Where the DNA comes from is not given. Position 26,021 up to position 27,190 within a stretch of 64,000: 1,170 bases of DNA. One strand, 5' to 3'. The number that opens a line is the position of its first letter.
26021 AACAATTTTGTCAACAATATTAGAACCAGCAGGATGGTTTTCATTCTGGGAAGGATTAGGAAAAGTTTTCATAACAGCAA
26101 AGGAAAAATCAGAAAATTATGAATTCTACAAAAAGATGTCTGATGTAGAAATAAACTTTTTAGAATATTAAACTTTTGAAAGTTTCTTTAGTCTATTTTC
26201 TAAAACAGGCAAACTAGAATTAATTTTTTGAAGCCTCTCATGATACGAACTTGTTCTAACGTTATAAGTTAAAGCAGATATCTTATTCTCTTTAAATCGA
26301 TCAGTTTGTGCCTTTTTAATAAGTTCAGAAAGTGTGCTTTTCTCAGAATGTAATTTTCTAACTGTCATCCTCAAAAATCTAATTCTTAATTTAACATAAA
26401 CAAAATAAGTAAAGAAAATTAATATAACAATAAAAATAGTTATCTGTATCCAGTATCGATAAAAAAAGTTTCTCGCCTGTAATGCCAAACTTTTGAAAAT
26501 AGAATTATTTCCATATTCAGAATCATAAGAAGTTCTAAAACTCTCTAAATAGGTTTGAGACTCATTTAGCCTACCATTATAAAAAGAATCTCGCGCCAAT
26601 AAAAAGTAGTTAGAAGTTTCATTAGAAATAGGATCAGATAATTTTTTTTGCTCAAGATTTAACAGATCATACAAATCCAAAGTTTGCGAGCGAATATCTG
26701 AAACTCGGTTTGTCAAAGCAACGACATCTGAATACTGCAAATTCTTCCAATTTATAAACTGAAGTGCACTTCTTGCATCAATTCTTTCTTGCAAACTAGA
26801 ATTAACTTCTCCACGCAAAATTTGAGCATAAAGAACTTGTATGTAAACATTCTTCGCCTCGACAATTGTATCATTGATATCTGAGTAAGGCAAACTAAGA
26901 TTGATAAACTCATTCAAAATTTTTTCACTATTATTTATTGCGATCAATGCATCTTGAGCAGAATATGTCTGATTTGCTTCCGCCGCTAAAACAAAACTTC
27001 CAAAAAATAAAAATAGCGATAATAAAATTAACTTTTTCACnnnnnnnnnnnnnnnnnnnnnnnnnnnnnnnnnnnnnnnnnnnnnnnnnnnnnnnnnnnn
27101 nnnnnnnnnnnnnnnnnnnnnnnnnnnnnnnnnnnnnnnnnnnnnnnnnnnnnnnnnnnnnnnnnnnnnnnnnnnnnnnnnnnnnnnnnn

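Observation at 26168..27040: Adhesin-partner gene translationally coupled by a GTGA overlap and sharing the same C-terminal anchor module (FFY-x-YW + TM + basic coiled-coil tail)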

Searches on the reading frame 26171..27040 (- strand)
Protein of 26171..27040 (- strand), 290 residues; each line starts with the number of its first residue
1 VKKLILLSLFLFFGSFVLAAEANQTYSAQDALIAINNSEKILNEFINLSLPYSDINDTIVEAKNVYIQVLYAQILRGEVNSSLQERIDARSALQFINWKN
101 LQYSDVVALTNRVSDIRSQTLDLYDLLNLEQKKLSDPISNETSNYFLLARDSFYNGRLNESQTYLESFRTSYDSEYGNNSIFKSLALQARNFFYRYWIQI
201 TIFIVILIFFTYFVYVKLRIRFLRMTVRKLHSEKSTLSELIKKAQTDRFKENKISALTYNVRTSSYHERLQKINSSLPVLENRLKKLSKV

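Call 6: search_protein_families(library=pfam, proteins=[window:26171-27040:-], max_evalue=0.1)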
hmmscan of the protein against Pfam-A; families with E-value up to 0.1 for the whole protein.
window:26171-27040:- (290 aa): 0 families

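Call 7: find_homologous_proteins(query=window:26171-27040:-, max_evalue=0.001)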
Query window:26171-27040:- (290 aa): 3 proteins with E <= 0.001 among 3249 candidates.
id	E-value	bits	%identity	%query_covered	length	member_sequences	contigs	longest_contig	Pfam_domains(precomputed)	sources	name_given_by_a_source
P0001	1.7e-176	603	100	100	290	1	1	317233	-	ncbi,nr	ncbi:Uncharacterised protein [uncultured archaeon]|nr:Uncharacterised protein [uncultured archaeon]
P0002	4.6e-114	399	65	100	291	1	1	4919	-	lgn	-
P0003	2.0e-98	347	66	86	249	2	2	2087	-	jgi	jgi:hypothetical protein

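Call 9: find_encoding_contigs(protein=P0002, flank=10000)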
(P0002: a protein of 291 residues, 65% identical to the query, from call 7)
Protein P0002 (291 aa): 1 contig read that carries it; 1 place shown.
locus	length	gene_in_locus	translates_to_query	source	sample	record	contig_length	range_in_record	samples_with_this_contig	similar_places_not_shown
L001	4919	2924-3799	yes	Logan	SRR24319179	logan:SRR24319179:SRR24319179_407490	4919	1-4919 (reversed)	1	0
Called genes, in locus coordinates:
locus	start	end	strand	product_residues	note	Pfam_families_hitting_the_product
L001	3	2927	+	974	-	?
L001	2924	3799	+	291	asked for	-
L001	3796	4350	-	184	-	-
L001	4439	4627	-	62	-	-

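Call 10: find_encoding_contigs(protein=P0003, flank=10000)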
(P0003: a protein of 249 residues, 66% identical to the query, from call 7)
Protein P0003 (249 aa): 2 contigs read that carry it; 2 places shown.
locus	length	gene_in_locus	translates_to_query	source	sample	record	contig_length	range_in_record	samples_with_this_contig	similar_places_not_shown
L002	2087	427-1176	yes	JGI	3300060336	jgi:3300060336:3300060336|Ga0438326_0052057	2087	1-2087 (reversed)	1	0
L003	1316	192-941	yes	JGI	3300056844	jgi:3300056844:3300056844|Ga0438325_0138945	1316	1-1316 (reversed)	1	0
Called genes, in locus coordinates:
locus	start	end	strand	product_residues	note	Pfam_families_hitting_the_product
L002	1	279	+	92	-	?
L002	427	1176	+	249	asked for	-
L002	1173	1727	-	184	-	-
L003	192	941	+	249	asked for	-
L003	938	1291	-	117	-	-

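Call 24: find_homologous_proteins(query=A1, max_evalue=0.001)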
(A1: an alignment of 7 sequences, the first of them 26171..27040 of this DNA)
Query A1 (7 sequences) (290 aa, profile of the alignment): 13 proteins with E <= 0.001 among 8000 candidates.
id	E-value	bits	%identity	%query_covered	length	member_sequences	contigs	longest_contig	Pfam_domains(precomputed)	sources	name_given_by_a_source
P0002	8.9e-130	450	65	100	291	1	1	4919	-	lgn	-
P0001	2.6e-129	449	100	100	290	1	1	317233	-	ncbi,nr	ncbi:Uncharacterised protein [uncultured archaeon]|nr:Uncharacterised protein [uncultured archaeon]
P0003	6.1e-112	392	66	86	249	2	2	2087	-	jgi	jgi:hypothetical protein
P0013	3.1e-106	373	41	90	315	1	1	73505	-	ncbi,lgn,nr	ncbi:MAG: hypothetical protein Q7R52_01440 [archaeon]|nr:hypothetical protein [archaeon]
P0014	6.7e-105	369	38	91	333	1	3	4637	-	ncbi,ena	-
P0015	8.8e-104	365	38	89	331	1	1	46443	-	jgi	jgi:hypothetical protein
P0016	8.6e-99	349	35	97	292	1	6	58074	-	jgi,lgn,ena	jgi:hypothetical protein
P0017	9.6e-89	316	40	83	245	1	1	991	-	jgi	jgi:hypothetical protein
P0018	9.6e-77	276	37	81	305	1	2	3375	-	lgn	-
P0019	3.6e-76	274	30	88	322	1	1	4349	-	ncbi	-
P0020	1.0e-61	227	32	90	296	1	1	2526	-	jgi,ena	-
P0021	2.3e-46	176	39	44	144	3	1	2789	-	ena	-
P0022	6.9e-31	126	26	92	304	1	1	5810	-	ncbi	ncbi:MAG: hypothetical protein ACTSWZ_03160 [Candidatus Heimdallarchaeaceae archaeon]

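Call 25: find_encoding_contigs(protein=P0013, flank=10000, max_places=1)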
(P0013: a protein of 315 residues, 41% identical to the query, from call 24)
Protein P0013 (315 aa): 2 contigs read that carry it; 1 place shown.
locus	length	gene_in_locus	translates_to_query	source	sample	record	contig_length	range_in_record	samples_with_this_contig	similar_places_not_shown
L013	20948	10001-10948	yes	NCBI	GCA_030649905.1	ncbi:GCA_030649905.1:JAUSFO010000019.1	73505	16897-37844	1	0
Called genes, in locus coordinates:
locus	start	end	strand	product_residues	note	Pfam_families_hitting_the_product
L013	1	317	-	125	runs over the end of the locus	-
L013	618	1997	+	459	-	PF07690:MFS_1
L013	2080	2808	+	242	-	-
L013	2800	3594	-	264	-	PF00149:Metallophos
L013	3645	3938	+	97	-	-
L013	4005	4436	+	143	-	PF00254:FKBP_C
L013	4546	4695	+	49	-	-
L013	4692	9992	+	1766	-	-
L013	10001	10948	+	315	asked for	-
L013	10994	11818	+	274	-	PF01909:NTP_transf_2 (weak), PF18765:Polbeta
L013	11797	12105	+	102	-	-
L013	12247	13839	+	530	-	-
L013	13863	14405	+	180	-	PF24336:DUF7504, PF06745:ATPase (weak)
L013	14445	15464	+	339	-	PF00154:RecA_N (faint), PF13481:AAA_25 (weak), PF06745:ATPase, PF23442:DUF7125 (faint), PF07088:GvpD_P-loop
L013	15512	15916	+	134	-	-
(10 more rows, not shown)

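Call 26: find_encoding_contigs(protein=P0015, flank=10000, max_places=1)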
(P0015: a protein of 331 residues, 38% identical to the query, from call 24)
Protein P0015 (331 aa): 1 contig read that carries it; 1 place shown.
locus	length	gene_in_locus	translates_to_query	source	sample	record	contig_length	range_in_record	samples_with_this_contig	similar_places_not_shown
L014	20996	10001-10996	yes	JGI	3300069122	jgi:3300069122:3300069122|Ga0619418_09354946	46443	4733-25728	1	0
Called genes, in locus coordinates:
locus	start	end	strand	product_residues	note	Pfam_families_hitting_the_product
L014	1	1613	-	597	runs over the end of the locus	PF01261:AP_endonuc_2 (weak)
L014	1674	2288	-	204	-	-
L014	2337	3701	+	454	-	-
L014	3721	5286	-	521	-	-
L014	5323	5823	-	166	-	-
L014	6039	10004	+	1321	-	PF13385:Laminin_G_3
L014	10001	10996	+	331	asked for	-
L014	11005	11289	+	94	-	-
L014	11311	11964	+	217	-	PF08843:AbiEii, PF19502:DUF6036 (faint)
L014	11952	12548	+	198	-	-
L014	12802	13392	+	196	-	-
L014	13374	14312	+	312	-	PF08843:AbiEii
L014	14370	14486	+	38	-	-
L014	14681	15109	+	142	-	-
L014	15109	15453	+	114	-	-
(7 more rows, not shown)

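Call 27: find_encoding_contigs(protein=P0016, flank=10000, max_places=1)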
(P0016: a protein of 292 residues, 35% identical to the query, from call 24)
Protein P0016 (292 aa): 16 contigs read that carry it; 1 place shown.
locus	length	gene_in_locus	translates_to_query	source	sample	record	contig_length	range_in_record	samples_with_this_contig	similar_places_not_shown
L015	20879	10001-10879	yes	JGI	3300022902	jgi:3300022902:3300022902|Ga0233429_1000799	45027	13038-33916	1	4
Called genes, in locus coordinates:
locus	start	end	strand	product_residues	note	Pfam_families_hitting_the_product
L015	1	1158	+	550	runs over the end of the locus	PF00437:T2SSE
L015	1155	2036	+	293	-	PF00482:T2SSF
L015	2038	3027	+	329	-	PF00482:T2SSF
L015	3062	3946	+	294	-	PF05625:PAXNEB (faint), PF03796:DnaB_C (faint), PF06745:ATPase, PF23442:DUF7125 (faint)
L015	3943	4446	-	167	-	-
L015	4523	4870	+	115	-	PF00072:Response_reg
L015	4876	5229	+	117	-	PF00072:Response_reg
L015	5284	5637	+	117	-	PF00072:Response_reg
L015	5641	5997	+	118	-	PF00072:Response_reg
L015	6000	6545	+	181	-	-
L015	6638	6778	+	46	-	-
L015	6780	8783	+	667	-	PF00672:HAMP, PF00512:HisKA, PF02518:HATPase_c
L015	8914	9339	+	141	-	PF01814:Hemerythrin, PF04353:Rsd_AlgQ (faint)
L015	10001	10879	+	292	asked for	-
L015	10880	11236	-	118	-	PF00072:Response_reg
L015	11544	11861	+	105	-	PF18895:T4SS_pilin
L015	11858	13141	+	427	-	PF26589:DUF8186 (faint)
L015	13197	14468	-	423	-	PF00078:RVT_1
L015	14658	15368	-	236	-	-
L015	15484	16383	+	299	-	-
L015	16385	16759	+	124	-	PF12666:PrgI (weak)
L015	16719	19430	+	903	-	PF11130:TraC_F_IV (weak), PF26593:TraC-like, PF01935:DUF87, PF19044:P-loop_TraG, PF12846:AAA_10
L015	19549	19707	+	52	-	-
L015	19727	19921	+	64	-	PF00808:CBFD_NFYB_HMF, PF00125:Histone (weak)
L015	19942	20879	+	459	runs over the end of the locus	-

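Call 28: find_encoding_contigs(protein=P0022, flank=10000, max_places=1)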
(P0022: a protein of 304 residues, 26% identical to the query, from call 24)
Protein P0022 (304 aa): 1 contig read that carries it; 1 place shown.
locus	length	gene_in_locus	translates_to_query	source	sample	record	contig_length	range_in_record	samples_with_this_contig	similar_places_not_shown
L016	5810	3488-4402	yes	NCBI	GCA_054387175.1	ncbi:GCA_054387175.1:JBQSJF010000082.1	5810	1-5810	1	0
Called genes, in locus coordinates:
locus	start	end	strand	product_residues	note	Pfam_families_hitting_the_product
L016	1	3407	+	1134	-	PF10633:NPCBM_assoc (faint)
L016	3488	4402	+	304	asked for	-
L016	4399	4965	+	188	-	-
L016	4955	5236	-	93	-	-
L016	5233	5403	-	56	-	PF01907:Ribosomal_L37e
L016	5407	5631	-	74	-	PF01423:LSM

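Call 37: find_related_loci(query=A2, collection=genome_contigs, flank=10000)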
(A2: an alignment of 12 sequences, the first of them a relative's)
Query A2 (290 aa) in genome_contigs; peptide patterns used: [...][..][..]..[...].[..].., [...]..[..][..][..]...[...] (x = any residue, [..] = any of these).
42 stretches matched a pattern; 12 encode a relative of the query (tblastn E <= 1e-3); 12 distinct loci.
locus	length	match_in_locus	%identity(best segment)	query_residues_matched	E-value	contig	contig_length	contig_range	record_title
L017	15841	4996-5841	41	1-284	6e-57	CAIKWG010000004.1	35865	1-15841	uncultured archaeon isolate MJ-time_bin-4269 genome assembly, contig: bin-4269:04/56, whole genome shotgun sequence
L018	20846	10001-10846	36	17-281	3e-51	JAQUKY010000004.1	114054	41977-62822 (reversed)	MAG: Candidatus Nanoarchaeia archaeon isolate STD1_118 NODE_338_length_114054_cov_10.644544_Sandtown_D1, whole genome sh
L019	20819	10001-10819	39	27-285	3e-50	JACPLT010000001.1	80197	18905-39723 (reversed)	MAG: Candidatus Pacearchaeota archaeon isolate NC_groundwater_528_Ag_S-0.1um_33_10 S35_SO-1_scaffold_92266, whole genome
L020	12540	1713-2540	33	5-282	7e-45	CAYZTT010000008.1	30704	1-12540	MAG TPA_asm: Candidatus Woesearchaeota archaeon isolate binchicken_co141_226 genome assembly, contig: NODE_6589_length_3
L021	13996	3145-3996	33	4-284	5e-41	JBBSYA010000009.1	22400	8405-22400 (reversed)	MAG: Nanoarchaeota archaeon isolate H43-bin036_1 H43_bin036_1_000000000009, whole genome shotgun sequence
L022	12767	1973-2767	31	23-287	3e-40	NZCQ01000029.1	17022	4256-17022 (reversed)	MAG: Candidatus Pacearchaeota archaeon isolate ARS1180 MHASMcontig_649792, whole genome shotgun sequence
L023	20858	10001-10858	30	21-290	5e-37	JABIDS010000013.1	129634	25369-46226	MAG: archaeon isolate SI048_bin8 k141_756998, whole genome shotgun sequence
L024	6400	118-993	34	2-284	1e-36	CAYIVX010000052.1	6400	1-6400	MAG TPA_asm: Candidatus Woesearchaeota archaeon isolate ERP119705_co5_617 genome assembly, contig: NODE_16433_length_640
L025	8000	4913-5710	34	34-284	1e-32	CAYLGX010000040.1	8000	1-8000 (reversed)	MAG TPA_asm: Candidatus Woesearchaeota archaeon isolate SRP272421_co3_79 genome assembly, contig: NODE_30365_length_8000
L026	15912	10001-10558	38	95-281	2e-28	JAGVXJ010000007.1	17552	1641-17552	Candidatus Pacearchaeota archaeon isolate RIFOXYB1_FULL_32_8.8 rifoxyb1_full_scaffold_3629, whole genome shotgun sequenc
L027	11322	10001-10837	29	1-282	1e-28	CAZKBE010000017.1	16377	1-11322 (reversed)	MAG TPA_asm: Candidatus Woesearchaeota archaeon isolate SRP272421_co4_444 genome assembly, contig: NODE_9286_length_1637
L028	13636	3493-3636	46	247-289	2e-6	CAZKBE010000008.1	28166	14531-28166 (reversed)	MAG TPA_asm: Candidatus Woesearchaeota archaeon isolate SRP272421_co4_444 genome assembly, contig: NODE_3512_length_2816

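Call 42: search_protein_families(library=pfam, alignment_id=A2, max_evalue=10)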
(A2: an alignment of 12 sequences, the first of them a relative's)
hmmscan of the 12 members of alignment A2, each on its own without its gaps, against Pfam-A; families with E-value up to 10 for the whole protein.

A. member 1, P0001 (290 aa): 1 family
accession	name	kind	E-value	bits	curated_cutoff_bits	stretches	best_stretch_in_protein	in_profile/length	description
PF14712.11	Snapin_Pallidin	-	0.69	10.8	29.6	1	221-289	16-83/89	Snapin/Pallidin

B. families by the number of members that match (of 12 scanned): 49 families (the first 25 are shown)
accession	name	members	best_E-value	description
PF21203.3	ECM10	7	0.00089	ER membrane protein complex subunit 10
PF09402.16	MSC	4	0.028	Man1-Src1p-C-terminal domain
PF07672.19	MFS_Mycoplasma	3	0.00094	Mycoplasma MFS transporter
PF12698.13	ABC2_membrane_3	3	0.021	ABC-2 family transporter protein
PF13273.12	DUF4064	3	0.16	Protein of unknown function (DUF4064)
PF11084.13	DUF2621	2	0.0052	Protein of unknown function (DUF2621)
PF20570.3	DUF6779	2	0.0076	Domain of unknown function (DUF6779)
PF15957.10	Comm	2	0.014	Commissureless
PF14147.11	Spore_YhaL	2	0.023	Sporulation protein YhaL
PF00335.26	Tetraspanin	2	0.034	Tetraspanin family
PF03672.18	UPF0154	2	0.12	Uncharacterised protein family (UPF0154)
PF14712.11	Snapin_Pallidin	2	0.69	Snapin/Pallidin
PF16165.10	Ferlin_C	1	0.0011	Ferlin C-terminus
PF04977.20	DivIC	1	0.002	Septum formation initiator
PF05337.16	CSF-1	1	0.0045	Macrophage colony stimulating factor-1 (CSF-1)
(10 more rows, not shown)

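Call 43: search_solved_structures(query=A2, max_evalue=1)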
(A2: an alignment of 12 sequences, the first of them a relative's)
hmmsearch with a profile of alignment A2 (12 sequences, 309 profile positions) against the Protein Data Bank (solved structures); distinct sequences matched with E-value up to 1: 4.
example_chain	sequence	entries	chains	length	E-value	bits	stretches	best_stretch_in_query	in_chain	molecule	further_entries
6ww7_I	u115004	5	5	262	0.49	12.8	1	206-228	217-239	ER membrane protein complex subunit 10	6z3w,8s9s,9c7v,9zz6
7ado_I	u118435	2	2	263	0.49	12.7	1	206-228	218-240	ER membrane protein complex subunit 10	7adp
7lul_A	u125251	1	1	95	0.67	12.3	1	162-192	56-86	Erbin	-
7d3y_C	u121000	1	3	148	0.95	11.8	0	55-146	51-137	Protein PHOSPHATE STARVATION RESPONSE 2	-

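Call 44: search_protein_families(library=ncbifam, proteins=[window:26171-27040:-], max_evalue=0.01)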
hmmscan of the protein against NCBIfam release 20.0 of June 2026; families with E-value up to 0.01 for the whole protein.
window:26171-27040:- (290 aa): 0 families

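Call 47: predict_structure(alignment_id=A2)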
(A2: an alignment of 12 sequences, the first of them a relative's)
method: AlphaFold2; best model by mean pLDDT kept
length: 290 residues; sequences in the alignment: 12
mean_pLDDT: 88.4   pTM: 0.53
mean pLDDT of the five models: 88.4, 87.1, 87.0, 87.0, 85.3
residues with pLDDT >= 90: 217; 70-90: 48; 50-70: 9; < 50: 16
segments of 3 or more residues with pLDDT < 50: 1-3, 11-23
pLDDT, mean of each block of 10 residues (from residue 1): 52 41 69 94 94 94 94 89 91 88 92 94 95 92 97 95 97 89 85 89 93 92 94 95 93 91 94 94 89
secondary structure, 60 per line:
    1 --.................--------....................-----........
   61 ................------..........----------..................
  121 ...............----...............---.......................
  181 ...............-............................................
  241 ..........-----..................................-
elements in order: H3-19 H28-47 H53-76 H83-92 H103-135 H140-154 H158-195 H197-250 H256-289

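Call 51: fold_search(model_id=the predicted structure, library=pdb)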
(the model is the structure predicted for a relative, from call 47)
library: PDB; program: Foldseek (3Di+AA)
matches with E <= 10: 311; with E <= 0.001: 0
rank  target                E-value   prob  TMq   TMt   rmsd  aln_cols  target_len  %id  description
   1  8otz_DQ               1.8e-01  0.28  0.19  0.19  35.6       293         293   14  48-nm repeat of the native axonemal doublet microtubule from bovine sperm (released 2023-11-22)
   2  8i7r_C7               2.3e-01  0.30  0.20  0.15  37.8       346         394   12  In situ structure of axonemal doublet microtubules in mouse sperm with 48-nm repeat (released 2023-10-11)
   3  9cpb_6M               2.5e-01  0.25  0.18  0.15  33.7       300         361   12  Atomic model of bovine Fallopian tube cilia doublet microtubule (48-nm periodicity) (released 2024-10-30)
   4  8iyj_W4               2.7e-01  0.20  0.15  0.14  35.3       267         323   12  Cryo-EM structure of the 48-nm repeat doublet microtubule from mouse sperm (released 2023-07-05)
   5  9cpb_5V               3.8e-01  0.18  0.18  0.17  30.7       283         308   10  Atomic model of bovine Fallopian tube cilia doublet microtubule (48-nm periodicity) (released 2024-10-30)
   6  8otz_C7               3.8e-01  0.15  0.16  0.12  37.7       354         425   12  48-nm repeat of the native axonemal doublet microtubule from bovine sperm (released 2023-11-22)
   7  9cpb_6C               4.0e-01  0.47  0.26  0.20  35.8       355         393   11  Atomic model of bovine Fallopian tube cilia doublet microtubule (48-nm periodicity) (released 2024-10-30)
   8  8otz_C8               4.0e-01  0.20  0.19  0.14  37.1       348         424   12  48-nm repeat of the native axonemal doublet microtubule from bovine sperm (released 2023-11-22)
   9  8to0_AI               4.2e-01  0.16  0.17  0.14  37.1       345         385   12  48-nm repeating structure of doublets from mouse sperm flagella (released 2023-11-01)
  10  8otz_F4               4.4e-01  0.20  0.18  0.14  34.1       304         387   10  48-nm repeat of the native axonemal doublet microtubule from bovine sperm (released 2023-11-22)
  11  8otz_DS               4.6e-01  0.16  0.16  0.18  36.6       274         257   15  48-nm repeat of the native axonemal doublet microtubule from bovine sperm (released 2023-11-22)
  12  8snb_1H               4.9e-01  0.35  0.23  0.16  33.1       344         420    8  atomic model of sea urchin sperm doublet microtubule (48-nm periodicity) (released 2023-06-28)
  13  8otz_DV               4.9e-01  0.21  0.18  0.17  34.2       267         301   13  48-nm repeat of the native axonemal doublet microtubule from bovine sperm (released 2023-11-22)
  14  8iyj_V7               4.9e-01  0.20  0.19  0.17  32.1       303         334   10  Cryo-EM structure of the 48-nm repeat doublet microtubule from mouse sperm (released 2023-07-05)
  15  8otz_EO               5.1e-01  0.20  0.19  0.15  36.4       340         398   11  48-nm repeat of the native axonemal doublet microtubule from bovine sperm (released 2023-11-22)
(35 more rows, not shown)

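Call 52: search_protein_representatives(alignment_id=A2)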
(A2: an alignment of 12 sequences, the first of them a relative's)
Query: 12 sequences, 309 profile positions. Proteins with E-value up to 0.001 (for the whole library): 1781; up to 1e-10: 1257; up to 1e-30: 502. The best 150 are listed.
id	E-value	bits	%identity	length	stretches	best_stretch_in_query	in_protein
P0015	3.2e-129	447.0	-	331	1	1-307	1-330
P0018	1.6e-112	392.1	-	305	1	1-308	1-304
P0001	4.2e-111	387.4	-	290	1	12-308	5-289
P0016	9.7e-106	369.8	-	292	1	1-308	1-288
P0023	1.3e-100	353.0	-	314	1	4-303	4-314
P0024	1.1e-98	346.6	-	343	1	5-308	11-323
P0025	2.0e-98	345.8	-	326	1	5-307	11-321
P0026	3.2e-98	345.1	-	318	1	1-308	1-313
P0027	6.6e-98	344.1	-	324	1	1-308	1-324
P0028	4.4e-97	341.4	-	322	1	1-308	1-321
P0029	6.9e-97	340.8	-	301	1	9-304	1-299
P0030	1.4e-96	339.8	-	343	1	1-308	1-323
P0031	1.8e-96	339.4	-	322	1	1-304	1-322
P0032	2.4e-96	339.0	-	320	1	5-307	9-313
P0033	5.7e-96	337.7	-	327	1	1-306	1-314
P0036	9.4e-95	333.7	-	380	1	6-307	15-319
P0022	9.6e-91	320.6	-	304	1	20-308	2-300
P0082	8.3e-83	294.5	-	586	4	114-307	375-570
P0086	1.1e-80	287.5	-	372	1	3-308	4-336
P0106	1.3e-77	277.4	-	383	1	1-308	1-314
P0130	1.4e-72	260.9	-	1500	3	7-308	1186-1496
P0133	1.6e-71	257.4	-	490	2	157-305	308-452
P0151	9.2e-67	241.8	-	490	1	38-306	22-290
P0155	1.2e-65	238.1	-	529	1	37-305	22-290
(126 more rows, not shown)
